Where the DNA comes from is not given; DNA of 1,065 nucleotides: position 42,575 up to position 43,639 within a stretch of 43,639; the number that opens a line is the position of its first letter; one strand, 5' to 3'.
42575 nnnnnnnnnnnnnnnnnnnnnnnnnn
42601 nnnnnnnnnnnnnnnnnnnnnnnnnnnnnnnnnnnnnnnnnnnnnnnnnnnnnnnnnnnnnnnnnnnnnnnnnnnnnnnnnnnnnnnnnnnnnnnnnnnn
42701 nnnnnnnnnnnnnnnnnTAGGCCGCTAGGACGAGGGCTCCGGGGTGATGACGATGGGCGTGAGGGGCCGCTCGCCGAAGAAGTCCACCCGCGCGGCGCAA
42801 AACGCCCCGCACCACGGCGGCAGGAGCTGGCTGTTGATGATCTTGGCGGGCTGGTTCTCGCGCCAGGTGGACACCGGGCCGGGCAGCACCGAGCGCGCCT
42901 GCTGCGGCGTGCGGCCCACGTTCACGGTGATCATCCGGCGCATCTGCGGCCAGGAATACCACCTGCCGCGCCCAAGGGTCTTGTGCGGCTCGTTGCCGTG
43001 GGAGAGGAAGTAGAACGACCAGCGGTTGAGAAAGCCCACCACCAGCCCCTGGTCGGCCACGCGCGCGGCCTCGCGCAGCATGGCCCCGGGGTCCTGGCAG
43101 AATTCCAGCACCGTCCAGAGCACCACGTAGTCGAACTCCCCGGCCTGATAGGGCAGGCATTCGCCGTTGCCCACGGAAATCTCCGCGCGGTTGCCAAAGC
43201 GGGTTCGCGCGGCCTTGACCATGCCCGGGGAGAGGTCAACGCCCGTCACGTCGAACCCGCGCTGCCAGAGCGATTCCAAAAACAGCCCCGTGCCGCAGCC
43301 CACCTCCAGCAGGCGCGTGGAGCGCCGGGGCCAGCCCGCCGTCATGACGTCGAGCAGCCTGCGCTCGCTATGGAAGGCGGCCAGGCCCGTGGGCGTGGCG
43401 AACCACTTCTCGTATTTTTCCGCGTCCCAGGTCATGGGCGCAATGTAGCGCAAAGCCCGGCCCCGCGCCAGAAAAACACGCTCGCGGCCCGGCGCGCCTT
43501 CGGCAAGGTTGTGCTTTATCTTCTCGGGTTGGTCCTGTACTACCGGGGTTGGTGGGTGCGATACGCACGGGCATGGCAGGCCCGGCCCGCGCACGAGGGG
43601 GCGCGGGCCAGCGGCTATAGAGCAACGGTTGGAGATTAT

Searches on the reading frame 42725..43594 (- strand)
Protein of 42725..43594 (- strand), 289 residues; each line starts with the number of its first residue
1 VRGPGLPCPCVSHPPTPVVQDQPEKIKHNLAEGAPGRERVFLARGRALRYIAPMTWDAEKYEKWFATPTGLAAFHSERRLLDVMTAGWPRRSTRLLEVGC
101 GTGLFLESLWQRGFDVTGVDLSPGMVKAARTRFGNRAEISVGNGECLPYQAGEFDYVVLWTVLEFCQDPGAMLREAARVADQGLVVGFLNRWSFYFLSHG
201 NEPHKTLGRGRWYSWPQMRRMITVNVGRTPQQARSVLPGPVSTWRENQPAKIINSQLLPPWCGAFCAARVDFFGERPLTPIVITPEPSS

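Call 18: search_protein_families(library=pfam, proteins=[window:42725-43594:-], max_evalue=0.00001)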
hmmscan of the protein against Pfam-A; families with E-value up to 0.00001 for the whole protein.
window:42725-43594:- (289 aa): 7 families
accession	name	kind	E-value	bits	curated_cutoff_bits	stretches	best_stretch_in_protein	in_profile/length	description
PF08241.18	Methyltransf_11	-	3.7e-21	76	21.2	1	96-183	1-90/95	Methyltransferase domain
PF13649.12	Methyltransf_25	-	1.2e-18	68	27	1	96-182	2-95/97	Methyltransferase domain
PF13489.12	Methyltransf_23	-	9e-16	58.5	27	1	86-186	17-115/164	Methyltransferase domain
PF08242.18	Methyltransf_12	-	2.1e-13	51.2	30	1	96-182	1-94/98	Methyltransferase domain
PF07021.18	MetW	-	1.3e-10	41.7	21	1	90-219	12-144/193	Methionine biosynthesis protein MetW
PF13847.12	Methyltransf_31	-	1.2e-09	38.5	27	1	91-183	3-104/145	Methyltransferase domain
PF01209.24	Ubie_methyltran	-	1.2e-06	28.5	20.1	1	84-184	40-147/233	ubiE/COQ5 methyltransferase family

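Call 19: search_protein_families(library=ncbifam, proteins=[window:42725-43594:-], max_evalue=0.00001)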
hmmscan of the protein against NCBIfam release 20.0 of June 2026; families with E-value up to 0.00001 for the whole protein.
window:42725-43594:- (289 aa): 18 families
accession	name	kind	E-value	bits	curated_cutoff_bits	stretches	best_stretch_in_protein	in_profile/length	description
NF045667.1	MTase_DVU1556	equivalog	2.9e-15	56.3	155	1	79-183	13-114/213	DVU_1556 family methyltransferase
NF007610.0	PRK10258.1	equivalog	6.2e-12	45.4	342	1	88-188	38-138/251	malonyl-ACP O-methyltransferase BioC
TIGR01983.1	UbiG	equivalog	7.7e-12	45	102.95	1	92-190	50-155/228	bifunctional 2-polyprenyl-6-hydroxyphenol methylase/3-demethylubiquinol 3-O-methyltransferase UbiG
NF043040.1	corrin_prot_MT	hypoth_equivalog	9.9e-12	44.7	180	1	78-137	28-87/216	corrinoid protein-associated methyltransferase CpaM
TIGR02081.1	metW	equivalog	2.5e-11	43.5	189.5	1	89-222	11-147/194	methionine biosynthesis protein MetW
TIGR02021.1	BchM-ChlM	equivalog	6.5e-11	42.1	158.9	1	79-165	43-130/218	magnesium protoporphyrin IX methyltransferase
TIGR02072.1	BioC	equivalog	1.4e-10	41.4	184.95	1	77-184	20-129/244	malonyl-ACP O-methyltransferase BioC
NF001241.0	PRK00216.1-2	equivalog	1.2e-09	38.1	327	1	90-183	50-142/231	demethylmenaquinone methyltransferase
TIGR01934.1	MenG_MenH_UbiE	subfamily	2.3e-09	36.9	158.35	1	90-186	38-139/223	ubiquinone/menaquinone biosynthesis methyltransferase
NF041255.1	mycofact_MftM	equivalog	1.5e-08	34.3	200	1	93-186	141-239/289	mycofactocin oligosaccharide methyltransferase MftM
NF045882.1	PLipidMtase_Leg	equivalog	3.2e-08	33.6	390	1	74-192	25-147/207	phospholipid N-methyltransferase PmtA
NF047649.1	MTase_UXPK_star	exception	7.8e-08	31.7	460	1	94-183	80-176/283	methyltransferase/UXPK-star double selenoprotein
NF040539.1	AST_met_ArsM_2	exception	3.7e-07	30.3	240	1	91-185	56-160/262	putative arsinothricin biosynthesis methyltransferase ArsM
NF041820.1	daptide_MTase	equivalog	1.3e-06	28.1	175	1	91-147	36-97/243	daptide-type RiPP biosynthesis methyltransferase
NF041537.1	ArsM_AhpD_UU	exception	2.1e-06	26.8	510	1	92-183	77-175/345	arsenite methyltransferase/AhpD domain selenoprotein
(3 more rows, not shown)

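Call 36: find_homologous_proteins(query=window:42728-43435:-, max_evalue=1e-20)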
Query seq(236 aa) (236 aa): 211 proteins with E <= 1e-20 among 3627 candidates; the best 120 are listed.
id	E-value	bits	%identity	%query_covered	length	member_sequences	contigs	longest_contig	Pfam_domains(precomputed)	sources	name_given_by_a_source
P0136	1.1e-162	557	100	100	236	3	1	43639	PF07021.19,PF13847.13,PF13489.13,PF13649.13,PF01209.25,PF08241.19,PF08242.19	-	-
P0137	1.5e-129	449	81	99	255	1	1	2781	PF07021.19,PF13847.13,PF13489.13,PF13649.13,PF01209.25,PF08241.19,PF08242.19,PF05401.17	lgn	-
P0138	1.9e-128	445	79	100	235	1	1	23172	PF07021.19,PF13847.13,PF13489.13,PF13649.13,PF01209.25,PF08241.19,PF08242.19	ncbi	-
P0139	8.5e-128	443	80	99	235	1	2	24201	PF07021.19,PF13847.13,PF13489.13,PF13649.13,PF01209.25,PF08241.19,PF08242.19,PF05401.17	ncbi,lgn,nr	ncbi:MAG: methyltransferase domain-containing protein [Proteobacteria bacterium]|nr:methyltransferas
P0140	3.6e-126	438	78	100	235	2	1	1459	PF07021.19,PF13847.13,PF13489.13,PF13649.13,PF01209.25,PF08241.19,PF08242.19,PF05401.17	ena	-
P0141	7.6e-124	430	76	99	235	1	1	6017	PF07021.19,PF13847.13,PF13489.13,PF13649.13,PF01209.25,PF08241.19,PF08242.19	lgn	-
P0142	5.2e-122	424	77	100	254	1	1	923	PF07021.19,PF13847.13,PF13489.13,PF13649.13,PF01209.25,PF08241.19,PF08242.19,PF05401.17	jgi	jgi:ubiquinone/menaquinone biosynthesis C-methylase UbiE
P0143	1.7e-117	409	72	99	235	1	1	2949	PF07021.19,PF13847.13,PF13489.13,PF13649.13,PF01209.25,PF08241.19,PF08242.19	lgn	-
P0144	3.0e-116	405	71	100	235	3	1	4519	PF07021.19,PF13847.13,PF13489.13,PF13649.13,PF01209.25,PF08241.19,PF08242.19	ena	-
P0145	1.8e-111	389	72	97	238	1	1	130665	PF07021.19,PF13847.13,PF13489.13,PF13649.13,PF01209.25,PF08241.19,PF08242.19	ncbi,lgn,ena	ncbi:MAG: class I SAM-dependent methyltransferase [Desulfovibrionaceae bacterium]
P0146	4.5e-110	385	79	87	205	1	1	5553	PF07021.19,PF13847.13,PF13489.13,PF13649.13,PF01209.25,PF08241.19,PF08242.19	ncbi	-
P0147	1.9e-108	380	69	97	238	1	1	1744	PF07021.19,PF13847.13,PF13489.13,PF13649.13,PF01209.25,PF08241.19,PF08242.19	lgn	-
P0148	5.9e-108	378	69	97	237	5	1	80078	PF07021.19,PF13847.13,PF13489.13,PF13649.13,PF01209.25,PF08241.19,PF08242.19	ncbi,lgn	ncbi:MAG: class I SAM-dependent methyltransferase [Desulfovibrio sp.]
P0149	2.0e-107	376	70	97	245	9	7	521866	PF07021.19,PF13847.13,PF13489.13,PF13649.13,PF01209.25,PF08241.19,PF08242.19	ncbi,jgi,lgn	ncbi:MAG: class I SAM-dependent methyltransferase [Desulfovibrio sp.]|jgi:SAM-dependent methyltransf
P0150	7.4e-90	319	62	97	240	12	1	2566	PF07021.19,PF13847.13,PF13489.13,PF13649.13,PF01209.25,PF08241.19,PF08242.19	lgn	-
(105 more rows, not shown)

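Call 37: find_encoding_contigs(protein=P0139, flank=5000, max_places=1)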
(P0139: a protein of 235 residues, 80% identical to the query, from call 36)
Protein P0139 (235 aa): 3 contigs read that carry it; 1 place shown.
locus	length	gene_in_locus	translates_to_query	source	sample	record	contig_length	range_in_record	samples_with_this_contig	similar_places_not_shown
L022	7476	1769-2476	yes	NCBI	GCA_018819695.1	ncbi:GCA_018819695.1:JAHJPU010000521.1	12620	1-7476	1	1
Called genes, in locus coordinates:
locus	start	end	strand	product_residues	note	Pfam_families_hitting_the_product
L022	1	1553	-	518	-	PF00675:Peptidase_M16 (weak), PF05193:Peptidase_M16_C, PF08367:M16C_assoc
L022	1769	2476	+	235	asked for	PF05401:NodS (weak), PF13489:Methyltransf_23, PF01209:Ubie_methyltran, PF07021:MetW, PF13847:Methyltransf_31, PF08241:Methyltransf_11, PF08242:Methyltransf_12, PF13649:Methyltransf_25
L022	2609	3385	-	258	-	PF01063:Aminotran_4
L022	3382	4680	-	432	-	PF00425:Chorismate_bind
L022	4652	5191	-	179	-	PF00117:GATase, PF07722:Peptidase_C26 (weak)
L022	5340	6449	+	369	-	PF04015:DUF362, PF13237:Fer4_10 (faint), PF00037:Fer4 (faint), PF12797:Fer4_2 (faint), PF12837:Fer4_6 (faint), PF12838:Fer4_7, PF13187:Fer4_9, PF14697:Fer4_21 (weak)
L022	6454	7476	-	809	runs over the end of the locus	-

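Call 38: find_encoding_contigs(protein=P0138, flank=6000, max_places=1)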
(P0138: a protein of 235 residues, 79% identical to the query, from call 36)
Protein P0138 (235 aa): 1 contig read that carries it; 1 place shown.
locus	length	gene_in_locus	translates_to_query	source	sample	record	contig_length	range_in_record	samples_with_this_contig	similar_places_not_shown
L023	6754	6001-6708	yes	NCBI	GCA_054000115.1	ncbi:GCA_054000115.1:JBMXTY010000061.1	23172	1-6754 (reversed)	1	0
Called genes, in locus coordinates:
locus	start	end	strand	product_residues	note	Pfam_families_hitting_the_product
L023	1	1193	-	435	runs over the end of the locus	PF00376:MerR, PF13411:MerR_1, PF08241:Methyltransf_11, PF08242:Methyltransf_12 (weak), PF13649:Methyltransf_25, PF13847:Methyltransf_31 (weak)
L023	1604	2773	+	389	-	PF00155:Aminotran_1_2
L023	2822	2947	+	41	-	-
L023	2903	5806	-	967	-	PF00675:Peptidase_M16, PF05193:Peptidase_M16_C, PF08367:M16C_assoc, PF22516:PreP_C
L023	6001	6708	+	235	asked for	PF13489:Methyltransf_23, PF01209:Ubie_methyltran (weak), PF07021:MetW, PF13847:Methyltransf_31, PF08241:Methyltransf_11, PF08242:Methyltransf_12, PF13649:Methyltransf_25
